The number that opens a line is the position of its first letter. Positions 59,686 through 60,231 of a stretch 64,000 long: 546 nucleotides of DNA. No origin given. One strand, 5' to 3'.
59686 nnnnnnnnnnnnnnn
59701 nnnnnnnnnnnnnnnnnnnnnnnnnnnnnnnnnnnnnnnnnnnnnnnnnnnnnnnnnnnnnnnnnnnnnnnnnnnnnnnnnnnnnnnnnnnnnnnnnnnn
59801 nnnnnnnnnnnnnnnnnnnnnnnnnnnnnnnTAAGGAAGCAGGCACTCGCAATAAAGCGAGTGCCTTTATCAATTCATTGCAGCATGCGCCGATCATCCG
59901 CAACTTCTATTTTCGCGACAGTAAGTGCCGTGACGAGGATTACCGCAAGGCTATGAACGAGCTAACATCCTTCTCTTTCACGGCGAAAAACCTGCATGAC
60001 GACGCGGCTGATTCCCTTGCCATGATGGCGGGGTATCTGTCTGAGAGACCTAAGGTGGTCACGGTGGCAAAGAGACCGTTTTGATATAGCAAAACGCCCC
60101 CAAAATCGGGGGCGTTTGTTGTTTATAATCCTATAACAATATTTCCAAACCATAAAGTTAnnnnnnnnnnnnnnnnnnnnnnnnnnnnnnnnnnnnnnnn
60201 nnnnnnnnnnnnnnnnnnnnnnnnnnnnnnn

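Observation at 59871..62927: Terminase-C-terminus and portal-N-terminus remnants split by a complete opposite-strand gene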

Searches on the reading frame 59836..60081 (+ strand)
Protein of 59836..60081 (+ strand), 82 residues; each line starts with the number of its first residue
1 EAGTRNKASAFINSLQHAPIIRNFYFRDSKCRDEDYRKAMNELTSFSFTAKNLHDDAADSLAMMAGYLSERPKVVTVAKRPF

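Call 7: search_protein_families(library=pfam, proteins=[window:59836-60081:+], max_evalue=10)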
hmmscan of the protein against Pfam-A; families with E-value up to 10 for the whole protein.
seq(82 aa): 1 family
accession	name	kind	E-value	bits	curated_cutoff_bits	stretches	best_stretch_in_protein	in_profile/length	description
PF19872.4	DUF6345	-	0.0054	16.7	26.9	1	4-41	17-54/221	Family of unknown function (DUF6345)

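Call 8: search_protein_families(library=phrogs, proteins=[window:59836-60081:+], max_evalue=10)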
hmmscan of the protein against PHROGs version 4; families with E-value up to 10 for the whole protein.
seq(82 aa): 2 families
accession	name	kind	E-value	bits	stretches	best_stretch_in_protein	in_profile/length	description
phrog_38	-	head and packaging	9.3e-05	22.3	1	22-76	660-711/760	terminase large subunit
phrog_17213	-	unknown function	0.056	14.4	1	7-75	42-113/173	-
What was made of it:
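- Checked: The fragment alone hits phrog_38, terminase large subunit, at profile positions 660-711 of 760 (E 9e-5, call 8).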

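Call 9: search_dna_similar(query=window:59875-60081:+, collection=phages, mode=protein, max_evalue=1, max_rows=20)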
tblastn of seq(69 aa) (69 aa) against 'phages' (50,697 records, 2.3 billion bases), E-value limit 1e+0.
Records with a match: 6; places in all: 6; records where one place covers at least 80% of the query: 4.
Best place of each record, by identity: <60% 6.
By first word of the organism name: Bacteriophage 5; Clostridium 1.
By host as written in the record: - 5; [Clostridium] innocuum 1.
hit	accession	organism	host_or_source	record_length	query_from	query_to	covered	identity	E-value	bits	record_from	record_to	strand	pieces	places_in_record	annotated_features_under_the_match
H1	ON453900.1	Clostridium phage Maintenon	[Clostridium] innocuum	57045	2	69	99%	44.1%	6e-10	58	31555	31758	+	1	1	terminase large subunit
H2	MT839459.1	Bacteriophage sp.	human fecal samples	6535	2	69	99%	41.2%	4e-9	56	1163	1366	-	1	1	record has no annotation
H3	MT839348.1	Bacteriophage sp.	human fecal samples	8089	2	69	99%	41.2%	6e-9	55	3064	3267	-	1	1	record has no annotation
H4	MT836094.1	Bacteriophage sp.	human fecal samples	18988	2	69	99%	38.2%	4e-6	47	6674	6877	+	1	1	record has no annotation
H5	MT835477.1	Bacteriophage sp.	human fecal samples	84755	7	56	72%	44.2%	3e-3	39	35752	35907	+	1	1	record has no annotation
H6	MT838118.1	Bacteriophage sp.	human fecal samples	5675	22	56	51%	45.7%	6e-2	35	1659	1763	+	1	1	record has no annotation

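Call 11: get_annotated_region(hit=H1, flank=4000)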
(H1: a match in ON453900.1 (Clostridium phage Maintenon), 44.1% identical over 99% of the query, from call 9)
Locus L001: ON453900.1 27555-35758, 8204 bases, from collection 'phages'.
description: Clostridium phage Maintenon, complete genome.
organism: Clostridium phage Maintenon (NCBI taxid 2951972)
taxonomy: Viruses
host: [Clostridium] innocuum; source: feces; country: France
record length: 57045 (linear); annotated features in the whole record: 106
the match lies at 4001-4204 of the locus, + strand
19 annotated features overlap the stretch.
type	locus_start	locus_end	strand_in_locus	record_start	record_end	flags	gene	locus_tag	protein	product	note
CDS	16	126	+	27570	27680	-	-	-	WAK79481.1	hypothetical protein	rasttk_feature_creation_tool=/opt/patric-common/ runtime/bin/phanotate version 1.5.0; ...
CDS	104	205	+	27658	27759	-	-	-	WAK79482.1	hypothetical protein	rasttk_feature_creation_tool=/opt/patric-common/ runtime/bin/phanotate version 1.5.0; ...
CDS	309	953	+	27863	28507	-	-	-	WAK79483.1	hypothetical protein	rasttk_feature_creation_tool=/opt/patric-common/ runtime/bin/phanotate version 1.5.0; ...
CDS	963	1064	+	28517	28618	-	-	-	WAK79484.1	hypothetical protein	rasttk_feature_creation_tool=/opt/patric-common/ runtime/bin/phanotate version 1.5.0; ...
CDS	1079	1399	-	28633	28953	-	-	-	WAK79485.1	hypothetical protein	rasttk_feature_creation_tool=/opt/patric-common/ runtime/bin/phanotate version 1.5.0; ...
CDS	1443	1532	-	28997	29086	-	-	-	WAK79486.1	hypothetical protein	rasttk_feature_creation_tool=/opt/patric-common/ runtime/bin/phanotate version 1.5.0; ...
tRNA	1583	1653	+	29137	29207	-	-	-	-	tRNA-Trp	rasttk_feature_creation_tool=tRNAscan-SE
tRNA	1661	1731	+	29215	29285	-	-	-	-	tRNA-Gln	rasttk_feature_creation_tool=tRNAscan-SE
CDS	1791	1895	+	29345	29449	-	-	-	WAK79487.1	hypothetical protein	rasttk_feature_creation_tool=/opt/patric-common/ runtime/bin/phanotate version 1.5.0; ...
CDS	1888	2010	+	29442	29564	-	-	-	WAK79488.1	hypothetical protein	rasttk_feature_creation_tool=/opt/patric-common/ runtime/bin/phanotate version 1.5.0; ...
CDS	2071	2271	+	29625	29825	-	-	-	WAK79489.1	hypothetical protein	rasttk_feature_creation_tool=/opt/patric-common/ runtime/bin/phanotate version 1.5.0; ...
CDS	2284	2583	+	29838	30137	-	-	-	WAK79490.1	hypothetical protein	rasttk_feature_creation_tool=/opt/patric-common/ runtime/bin/phanotate version 1.5.0; ...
CDS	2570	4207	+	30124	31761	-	-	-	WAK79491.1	terminase large subunit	rasttk_feature_creation_tool=/opt/patric-common/ runtime/bin/phanotate version 1.5.0; HHpred against PHROGS v3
CDS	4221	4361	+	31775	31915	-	-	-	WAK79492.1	hypothetical protein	rasttk_feature_creation_tool=/opt/patric-common/ runtime/bin/phanotate version 1.5.0; ...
CDS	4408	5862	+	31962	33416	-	-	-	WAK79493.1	portal protein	rasttk_feature_creation_tool=/opt/patric-common/ runtime/bin/phanotate version 1.5.0; HHpred against PHROGS v3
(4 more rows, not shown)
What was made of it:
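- On Large terminase subunit (PHROG 38): phrog_38 E 9.3e-5 at profile positions 660-711 of 760 (call 8). tblastn hits the last 68 residues of Maintenon TerL (calls 9, 11).
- Checked: It matches the extreme C-terminus of the large terminase of Clostridium phage Maintenon (tblastn E 6e-10, ending at that gene's stop; calls 9, 11).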

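Call 15: find_related_loci(query=window:59875-60081:+, collection=viral_contigs, flank=6000)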
Query seq(69 aa) (69 aa) in viral_contigs; peptide patterns used: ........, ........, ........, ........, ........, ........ (x = any residue, [..] = any of these).
28 stretches matched a pattern; 15 encode a relative of the query (tblastn E <= 1e-3); 15 distinct loci.
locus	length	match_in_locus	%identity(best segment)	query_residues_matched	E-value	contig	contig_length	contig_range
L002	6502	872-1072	90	3-69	8e-39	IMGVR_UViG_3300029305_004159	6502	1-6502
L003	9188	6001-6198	88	3-68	2e-38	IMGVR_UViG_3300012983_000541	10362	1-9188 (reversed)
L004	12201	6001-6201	87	3-69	2e-38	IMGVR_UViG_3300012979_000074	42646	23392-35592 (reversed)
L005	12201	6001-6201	81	3-69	2e-37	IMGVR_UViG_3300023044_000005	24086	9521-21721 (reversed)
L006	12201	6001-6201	81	3-69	2e-37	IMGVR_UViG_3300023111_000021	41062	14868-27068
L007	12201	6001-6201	81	3-69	1e-36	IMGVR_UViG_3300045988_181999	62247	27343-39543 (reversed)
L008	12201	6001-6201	76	3-69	2e-33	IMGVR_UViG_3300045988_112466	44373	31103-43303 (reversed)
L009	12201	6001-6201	79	3-69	1e-32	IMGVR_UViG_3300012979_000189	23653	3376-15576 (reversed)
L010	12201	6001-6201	76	3-69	4e-32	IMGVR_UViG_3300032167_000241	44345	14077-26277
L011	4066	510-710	73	3-69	3e-31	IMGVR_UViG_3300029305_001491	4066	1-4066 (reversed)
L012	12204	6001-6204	63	3-69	1e-23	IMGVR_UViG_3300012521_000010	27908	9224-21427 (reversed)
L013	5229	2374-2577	63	3-69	1e-23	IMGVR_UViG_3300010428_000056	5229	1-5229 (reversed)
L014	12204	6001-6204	63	3-69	1e-23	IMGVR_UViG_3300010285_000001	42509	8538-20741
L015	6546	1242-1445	63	3-69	1e-23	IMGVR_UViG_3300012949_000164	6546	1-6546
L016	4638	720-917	39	3-68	9e-10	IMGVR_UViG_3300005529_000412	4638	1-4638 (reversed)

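Call 40: find_related_loci(query=A1, collection=viral_contigs, flank=8000)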
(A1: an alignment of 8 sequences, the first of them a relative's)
Query A1 (538 aa) in viral_contigs; peptide patterns used: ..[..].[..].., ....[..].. (x = any residue, [..] = any of these).
78 stretches matched a pattern; 45 encode a relative of the query (tblastn E <= 1e-3); 45 distinct loci.
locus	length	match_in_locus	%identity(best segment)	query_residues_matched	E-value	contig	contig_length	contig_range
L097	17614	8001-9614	100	1-538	0e+0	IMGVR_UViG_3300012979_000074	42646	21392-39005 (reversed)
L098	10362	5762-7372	88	1-537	0e+0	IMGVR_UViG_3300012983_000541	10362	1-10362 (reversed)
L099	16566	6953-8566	87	1-538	0e+0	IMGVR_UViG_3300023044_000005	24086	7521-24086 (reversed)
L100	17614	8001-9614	87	1-538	0e+0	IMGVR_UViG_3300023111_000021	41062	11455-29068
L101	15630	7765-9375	83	1-538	0e+0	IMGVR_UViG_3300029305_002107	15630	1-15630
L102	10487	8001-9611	83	1-538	0e+0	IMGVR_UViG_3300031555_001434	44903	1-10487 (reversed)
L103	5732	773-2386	81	1-538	0e+0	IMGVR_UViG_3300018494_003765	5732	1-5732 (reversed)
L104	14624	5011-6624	81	1-538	0e+0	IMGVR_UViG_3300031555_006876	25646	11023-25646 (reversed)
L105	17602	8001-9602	80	5-538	0e+0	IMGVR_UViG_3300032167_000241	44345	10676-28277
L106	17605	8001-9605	79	1-538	0e+0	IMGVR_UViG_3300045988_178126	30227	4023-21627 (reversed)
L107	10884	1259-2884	77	1-538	0e+0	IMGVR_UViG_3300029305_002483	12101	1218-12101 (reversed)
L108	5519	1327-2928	78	5-538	0e+0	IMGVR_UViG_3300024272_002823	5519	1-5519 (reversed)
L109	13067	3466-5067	78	5-538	0e+0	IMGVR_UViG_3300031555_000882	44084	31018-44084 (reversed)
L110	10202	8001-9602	78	5-538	0e+0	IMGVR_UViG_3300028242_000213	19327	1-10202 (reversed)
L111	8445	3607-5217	76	1-538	0e+0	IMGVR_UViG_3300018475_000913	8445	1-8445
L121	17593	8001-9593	64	5-538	0e+0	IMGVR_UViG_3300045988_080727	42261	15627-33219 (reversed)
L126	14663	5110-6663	62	12-521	0e+0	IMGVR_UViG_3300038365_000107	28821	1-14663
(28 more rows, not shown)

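Call 60: search_protein_families(library=pfam, proteins=[L106:9682-11160:-, L106:11370-12794:+, L126:6736-7548:+, L121:9593-10210:+, L007:6304-6543:+, L007:6534-6902:+, L104:8371-9420:-, L104:6841-8241:-], max_evalue=0.001)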
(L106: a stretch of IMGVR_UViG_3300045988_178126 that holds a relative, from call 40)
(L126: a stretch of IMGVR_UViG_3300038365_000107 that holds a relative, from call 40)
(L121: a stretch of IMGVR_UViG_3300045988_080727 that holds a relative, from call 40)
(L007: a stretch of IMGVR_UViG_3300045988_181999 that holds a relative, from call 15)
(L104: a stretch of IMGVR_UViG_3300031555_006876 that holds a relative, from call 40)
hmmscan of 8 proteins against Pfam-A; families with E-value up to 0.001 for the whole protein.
L106:9682-11160:- (493 aa): 1 family
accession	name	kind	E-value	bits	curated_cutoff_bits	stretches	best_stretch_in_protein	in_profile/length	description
PF04545.22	Sigma70_r4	-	2.6e-17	62.5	24.1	1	431-483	1-49/50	Sigma-70, region 4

L106:11370-12794:+ (475 aa): 2 families
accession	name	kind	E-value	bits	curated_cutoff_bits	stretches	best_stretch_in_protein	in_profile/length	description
PF13240.11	Zn_Ribbon_1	-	8.9e-05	22.6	25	1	85-106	1-22/23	zinc-ribbon domain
PF13248.11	Zn_ribbon_3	-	0.00052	19.8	27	1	83-107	2-26/26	zinc-ribbon domain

L126:6736-7548:+ (271 aa): 0 families

L121:9593-10210:+ (206 aa): 0 families

L007:6304-6543:+ (80 aa): 0 families

L007:6534-6902:+ (123 aa): 1 family
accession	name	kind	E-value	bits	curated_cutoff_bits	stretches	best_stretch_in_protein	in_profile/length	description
PF09858.14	DUF2085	-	2.9e-32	111.4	25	1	24-109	1-89/90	Predicted membrane protein (DUF2085)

L104:8371-9420:- (350 aa): 0 families

L104:6841-8241:- (467 aa): 1 family
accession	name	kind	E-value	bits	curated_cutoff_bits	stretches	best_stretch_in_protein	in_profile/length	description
PF01936.24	NYN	-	4.5e-08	34.2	24.2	1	248-358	1-115/145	NYN domain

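Call 65: search_protein_families(library=pfam, proteins=[L004:4588-6201:+, L004:6283-7683:+, L004:3187-3801:+, L004:7661-8311:+, L004:9180-9974:+], max_evalue=0.001)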
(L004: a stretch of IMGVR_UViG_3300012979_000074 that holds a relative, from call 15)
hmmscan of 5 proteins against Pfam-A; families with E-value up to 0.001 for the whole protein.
L004:4588-6201:+ (538 aa): 0 families

L004:6283-7683:+ (467 aa): 1 family
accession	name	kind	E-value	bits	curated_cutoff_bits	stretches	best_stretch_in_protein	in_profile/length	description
PF05133.19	SPP1_portal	-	9.7e-72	242.6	25.5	1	31-449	8-407/416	Phage portal protein, SPP1 Gp6-like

L004:3187-3801:+ (205 aa): 5 families
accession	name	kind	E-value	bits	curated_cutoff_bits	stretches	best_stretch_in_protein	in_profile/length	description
PF00239.26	Resolvase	-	5.3e-21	75.7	23.3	1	12-148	4-138/145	Resolvase, N terminal domain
PF02796.21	HTH_7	-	2.5e-06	27.9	23.8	1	176-201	18-43/45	Helix-turn-helix domain of resolvase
PF02954.25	HTH_8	-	5.8e-05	23.2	22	1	181-200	20-39/42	Bacterial regulatory protein, Fis family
PF13384.12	HTH_23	-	0.00037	20.7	24.6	0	176-198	14-36/50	Homeodomain-like domain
PF13518.12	HTH_28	-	0.00084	19.8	25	0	175-198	8-31/52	Helix-turn-helix domain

L004:7661-8311:+ (217 aa): 1 family
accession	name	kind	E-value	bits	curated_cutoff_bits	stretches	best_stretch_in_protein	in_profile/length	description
PF04233.19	Phage_Mu_F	-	2.2e-06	28.8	29.6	1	164-210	60-111/112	Phage Mu protein F like protein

L004:9180-9974:+ (265 aa): 0 families
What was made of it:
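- Checked: The full-length homologue in L004 is a clear SPP1 Gp6-like portal (E 9.7e-72, call 65).
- Tried and rejected: Pfam on the full-length TerL: no hits (call 65); PHROGs was needed instead.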

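Call 69: search_protein_families(library=phrogs, proteins=[L004:4588-6201:+, L004:6283-7683:+, L126:6736-7548:+, L121:9593-10210:+, L106:9682-11160:-, L106:11370-12794:+], max_evalue=0.00001)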
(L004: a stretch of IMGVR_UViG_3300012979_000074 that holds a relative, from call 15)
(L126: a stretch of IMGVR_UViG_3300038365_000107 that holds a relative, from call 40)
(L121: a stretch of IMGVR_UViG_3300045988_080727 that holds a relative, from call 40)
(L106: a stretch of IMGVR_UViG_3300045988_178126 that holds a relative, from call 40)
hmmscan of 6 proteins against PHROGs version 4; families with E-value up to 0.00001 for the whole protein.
L004:4588-6201:+ (538 aa): 4 families
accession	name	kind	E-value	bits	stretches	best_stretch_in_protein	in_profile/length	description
phrog_38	-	head and packaging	2.6e-53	182.8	1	18-530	242-709/760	terminase large subunit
phrog_30251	-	head and packaging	2e-21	76.9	1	105-514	46-450/799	terminase large subunit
phrog_4758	-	head and packaging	1.3e-20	74.8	1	48-304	5-240/243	terminase large subunit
phrog_5573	-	head and packaging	2.2e-06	28.3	1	313-520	29-230/250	terminase large subunit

L004:6283-7683:+ (467 aa): 3 families
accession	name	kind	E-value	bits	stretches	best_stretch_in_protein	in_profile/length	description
phrog_64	-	head and packaging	5.2e-67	227.5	1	12-462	66-516/547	portal protein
phrog_8065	-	unknown function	2.8e-11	44.8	1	6-144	27-157/165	-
phrog_104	-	head and packaging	3.3e-06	27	0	132-253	143-272/550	portal protein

L126:6736-7548:+ (271 aa): 6 families
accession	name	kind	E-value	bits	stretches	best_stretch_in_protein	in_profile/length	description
phrog_3377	-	DNA, RNA and nucleotide metabolism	1.9e-67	227.9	2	4-184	6-191/196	HNH endonuclease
phrog_374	-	DNA, RNA and nucleotide metabolism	1e-41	144.5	1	4-129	264-389/617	HNH endonuclease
phrog_8790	-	DNA, RNA and nucleotide metabolism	5.7e-31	109.3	1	3-101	16-112/241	restriction endonuclease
phrog_1065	-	unknown function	2.3e-26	93.9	1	118-221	24-140/192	-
phrog_2081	-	DNA, RNA and nucleotide metabolism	3.8e-24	86.6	1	4-134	97-245/433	HNH endonuclease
phrog_953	-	DNA, RNA and nucleotide metabolism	8.7e-15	55.9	1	4-94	216-307/420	HNH endonuclease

L121:9593-10210:+ (206 aa): 5 families
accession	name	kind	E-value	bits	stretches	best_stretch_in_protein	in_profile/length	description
phrog_374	-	DNA, RNA and nucleotide metabolism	7.3e-66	224.2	1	2-193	188-388/617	HNH endonuclease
phrog_3377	-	DNA, RNA and nucleotide metabolism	2e-52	178.9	1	72-203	6-137/196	HNH endonuclease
phrog_2081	-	DNA, RNA and nucleotide metabolism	6.2e-31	109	1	48-201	66-244/433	HNH endonuclease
phrog_8790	-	DNA, RNA and nucleotide metabolism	1.1e-29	105.1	1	67-168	13-111/241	restriction endonuclease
phrog_953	-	DNA, RNA and nucleotide metabolism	2.4e-20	74.3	1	74-159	218-304/420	HNH endonuclease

L106:9682-11160:- (493 aa): 3 families
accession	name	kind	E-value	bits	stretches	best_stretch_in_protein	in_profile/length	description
phrog_351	-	transcription regulation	6.9e-16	59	1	418-488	659-728/928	RNA polymerase sigma factor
phrog_36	-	transcription regulation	5e-06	27.3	1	413-485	118-186/220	transcriptional regulator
phrog_1740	-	transcription regulation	6.1e-06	26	1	413-487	147-217/567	RNA polymerase sigma factor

L106:11370-12794:+ (475 aa): 1 family
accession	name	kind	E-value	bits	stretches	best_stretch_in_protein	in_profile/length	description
phrog_2546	-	unknown function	4.9e-06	27.9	0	84-117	1-34/180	-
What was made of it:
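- On Large terminase subunit (PHROG 38): The full-length homologue L004 scores phrog_38 at E 2.6e-53 (call 69).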

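Call 111: search_protein_families(library=padloc, proteins=[window:59878-60081:+], max_evalue=0.01)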
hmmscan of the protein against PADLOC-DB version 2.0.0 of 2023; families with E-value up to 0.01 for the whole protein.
seq(68 aa): 0 families
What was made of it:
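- On Known anti-phage defence systems (PADLOC): No hits for portal', terL' or the lipoprotein (call 111).
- There are no matches in PADLOC (call 111).
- Tried and rejected: PADLOC: no hits (call 111).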
